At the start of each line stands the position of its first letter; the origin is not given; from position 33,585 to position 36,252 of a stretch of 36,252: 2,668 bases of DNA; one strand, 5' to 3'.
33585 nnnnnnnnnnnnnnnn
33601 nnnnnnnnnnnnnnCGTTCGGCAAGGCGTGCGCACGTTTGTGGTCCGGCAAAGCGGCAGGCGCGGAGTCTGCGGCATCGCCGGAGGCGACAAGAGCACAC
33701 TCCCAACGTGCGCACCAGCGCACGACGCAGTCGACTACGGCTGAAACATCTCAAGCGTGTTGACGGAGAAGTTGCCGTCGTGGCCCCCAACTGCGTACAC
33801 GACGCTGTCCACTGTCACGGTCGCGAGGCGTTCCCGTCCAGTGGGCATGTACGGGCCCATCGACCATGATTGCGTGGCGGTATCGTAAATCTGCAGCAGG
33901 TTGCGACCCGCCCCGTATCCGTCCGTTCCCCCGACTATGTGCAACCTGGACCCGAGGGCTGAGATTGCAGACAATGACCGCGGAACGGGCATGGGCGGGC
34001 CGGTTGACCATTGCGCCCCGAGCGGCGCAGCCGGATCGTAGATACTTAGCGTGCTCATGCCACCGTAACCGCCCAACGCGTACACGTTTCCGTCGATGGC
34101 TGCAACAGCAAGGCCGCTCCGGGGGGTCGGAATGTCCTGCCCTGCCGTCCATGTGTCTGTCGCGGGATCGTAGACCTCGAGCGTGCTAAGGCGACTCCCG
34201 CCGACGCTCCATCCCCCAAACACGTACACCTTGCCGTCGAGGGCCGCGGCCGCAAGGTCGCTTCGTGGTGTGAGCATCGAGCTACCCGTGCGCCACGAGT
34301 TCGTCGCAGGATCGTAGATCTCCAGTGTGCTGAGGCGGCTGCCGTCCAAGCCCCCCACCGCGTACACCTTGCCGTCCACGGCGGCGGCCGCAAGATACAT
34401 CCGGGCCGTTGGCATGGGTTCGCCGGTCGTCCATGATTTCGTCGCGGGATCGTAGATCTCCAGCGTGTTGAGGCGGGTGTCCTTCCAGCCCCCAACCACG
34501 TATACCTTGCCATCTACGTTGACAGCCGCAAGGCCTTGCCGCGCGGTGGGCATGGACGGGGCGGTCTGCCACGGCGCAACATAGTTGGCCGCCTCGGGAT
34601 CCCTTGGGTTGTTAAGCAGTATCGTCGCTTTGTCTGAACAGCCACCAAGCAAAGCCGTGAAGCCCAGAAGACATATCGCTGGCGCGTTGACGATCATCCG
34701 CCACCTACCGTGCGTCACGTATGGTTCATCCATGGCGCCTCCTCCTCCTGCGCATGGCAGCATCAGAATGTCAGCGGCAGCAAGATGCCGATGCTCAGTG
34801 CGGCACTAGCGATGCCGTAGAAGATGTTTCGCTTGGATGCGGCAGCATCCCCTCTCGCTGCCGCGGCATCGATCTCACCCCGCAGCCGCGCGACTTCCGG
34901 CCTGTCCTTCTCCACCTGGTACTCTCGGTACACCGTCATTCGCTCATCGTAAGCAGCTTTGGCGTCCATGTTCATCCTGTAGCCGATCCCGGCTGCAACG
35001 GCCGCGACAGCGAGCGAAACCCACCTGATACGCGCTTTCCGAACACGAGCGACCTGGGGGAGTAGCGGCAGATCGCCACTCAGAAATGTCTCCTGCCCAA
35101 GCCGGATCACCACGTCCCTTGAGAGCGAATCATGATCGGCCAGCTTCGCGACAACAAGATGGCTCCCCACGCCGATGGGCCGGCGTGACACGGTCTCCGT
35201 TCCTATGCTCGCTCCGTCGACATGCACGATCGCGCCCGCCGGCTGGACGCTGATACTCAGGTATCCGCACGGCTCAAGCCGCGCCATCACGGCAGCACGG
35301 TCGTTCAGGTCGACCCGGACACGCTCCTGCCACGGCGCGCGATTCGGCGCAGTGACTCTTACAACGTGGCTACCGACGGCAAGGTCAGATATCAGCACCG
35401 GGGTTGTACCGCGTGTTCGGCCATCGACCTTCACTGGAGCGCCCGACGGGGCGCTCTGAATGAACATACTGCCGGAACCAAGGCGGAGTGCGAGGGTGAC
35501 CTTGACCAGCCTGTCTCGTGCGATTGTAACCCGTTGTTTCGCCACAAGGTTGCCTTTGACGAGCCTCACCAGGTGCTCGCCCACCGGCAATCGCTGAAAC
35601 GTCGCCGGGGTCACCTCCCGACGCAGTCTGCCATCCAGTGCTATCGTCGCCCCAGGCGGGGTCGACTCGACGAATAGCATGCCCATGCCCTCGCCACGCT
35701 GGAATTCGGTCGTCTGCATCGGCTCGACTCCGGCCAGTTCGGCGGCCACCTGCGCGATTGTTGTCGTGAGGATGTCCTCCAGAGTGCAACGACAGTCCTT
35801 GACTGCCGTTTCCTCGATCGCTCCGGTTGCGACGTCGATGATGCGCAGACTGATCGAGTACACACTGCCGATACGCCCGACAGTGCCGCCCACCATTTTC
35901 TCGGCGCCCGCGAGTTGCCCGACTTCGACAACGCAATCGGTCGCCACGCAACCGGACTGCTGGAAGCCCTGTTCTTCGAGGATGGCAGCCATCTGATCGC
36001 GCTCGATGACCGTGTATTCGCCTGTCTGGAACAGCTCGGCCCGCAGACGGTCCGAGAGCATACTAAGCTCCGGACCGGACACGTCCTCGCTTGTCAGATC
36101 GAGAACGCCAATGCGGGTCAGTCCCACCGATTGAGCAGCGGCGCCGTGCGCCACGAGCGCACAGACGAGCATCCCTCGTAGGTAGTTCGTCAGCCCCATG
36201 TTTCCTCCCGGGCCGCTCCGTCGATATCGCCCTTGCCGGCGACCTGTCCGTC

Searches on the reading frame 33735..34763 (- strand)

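Call 46: search_protein_families(library=pfam, proteins=[window:33735-34763:-], max_evalue=0.001)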
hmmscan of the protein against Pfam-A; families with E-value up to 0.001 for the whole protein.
window:33735-34763:- (342 aa): 11 families
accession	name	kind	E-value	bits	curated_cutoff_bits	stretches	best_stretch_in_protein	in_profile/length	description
PF01344.31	Kelch_1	-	1.5e-69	229.4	20.1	6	121-163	2-45/46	Kelch motif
PF13964.12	Kelch_6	-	9.1e-55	181.4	25.3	5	75-121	2-50/50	Kelch motif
PF25210.1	Kelch_FKB95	-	6.6e-43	147.7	70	3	119-233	31-150/268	FKB95, Kelch-repeats domain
PF07646.21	Kelch_2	-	9e-38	126.8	21.3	3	75-118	2-48/48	Kelch motif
PF24681.1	Kelch_KLHDC2_KLHL20_DRC7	-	6e-37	127.5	50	3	65-159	94-193/221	KLHDC2/KLHL20/DRC7 Kelch-repeats domain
PF13418.12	Kelch_4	-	9.4e-25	86.8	21.6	3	74-119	1-49/49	Galactose oxidase, central domain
PF13415.12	Kelch_3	-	2e-24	85.6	22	2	177-223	2-48/48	Galactose oxidase, central domain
PF24981.1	Beta-prop_ATRN-LZTR1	-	1e-15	58.2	50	1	144-236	179-283/289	Attractin/LZTR1 beta-propeller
PF24996.1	NANM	-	2.5e-13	50.1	45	2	127-233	14-125/350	N-acetylneuraminate epimerase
PF13854.13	Kelch_HCF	-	1.5e-11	44.6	113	1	119-285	189-330/345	Host cell factor, Kelch-repeats domain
PF07893.19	DUF1668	-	5.7e-05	23.1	23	0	148-183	85-120/336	Protein of unknown function (DUF1668)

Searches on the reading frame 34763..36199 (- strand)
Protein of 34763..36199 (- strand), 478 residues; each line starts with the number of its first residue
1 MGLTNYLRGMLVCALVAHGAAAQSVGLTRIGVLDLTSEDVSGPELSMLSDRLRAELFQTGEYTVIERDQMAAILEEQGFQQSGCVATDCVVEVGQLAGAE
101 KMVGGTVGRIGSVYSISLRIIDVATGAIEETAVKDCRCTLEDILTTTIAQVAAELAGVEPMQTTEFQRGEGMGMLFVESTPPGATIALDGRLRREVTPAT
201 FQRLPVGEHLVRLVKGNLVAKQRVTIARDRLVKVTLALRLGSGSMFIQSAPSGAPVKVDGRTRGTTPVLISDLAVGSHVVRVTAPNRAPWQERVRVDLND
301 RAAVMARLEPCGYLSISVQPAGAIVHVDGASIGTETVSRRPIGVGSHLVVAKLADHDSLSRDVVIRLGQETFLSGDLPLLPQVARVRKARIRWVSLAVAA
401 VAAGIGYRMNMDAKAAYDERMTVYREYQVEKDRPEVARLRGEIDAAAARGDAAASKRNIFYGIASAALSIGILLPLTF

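Call 46: search_protein_families(library=pfam, proteins=[window:34763-36199:-], max_evalue=0.001)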
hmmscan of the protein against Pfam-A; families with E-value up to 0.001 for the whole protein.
window:34763-36199:- (478 aa): 4 families
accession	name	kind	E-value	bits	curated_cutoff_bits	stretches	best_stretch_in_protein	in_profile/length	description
PF08308.17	PEGA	-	1.6e-28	98.9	20.8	2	243-310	2-69/71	PEGA domain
PF03783.19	CsgG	-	1.1e-07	31.8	20.8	1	48-107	40-98/210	Curli production assembly/transport component CsgG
PF11684.13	DUF3280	-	1.6e-06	28.9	30.1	1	45-141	29-123/138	Protein of unknown function (DUF2380)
PF13036.11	LpoB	-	2.2e-06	28.1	22.3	1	47-128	49-139/147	Peptidoglycan-synthase activator LpoB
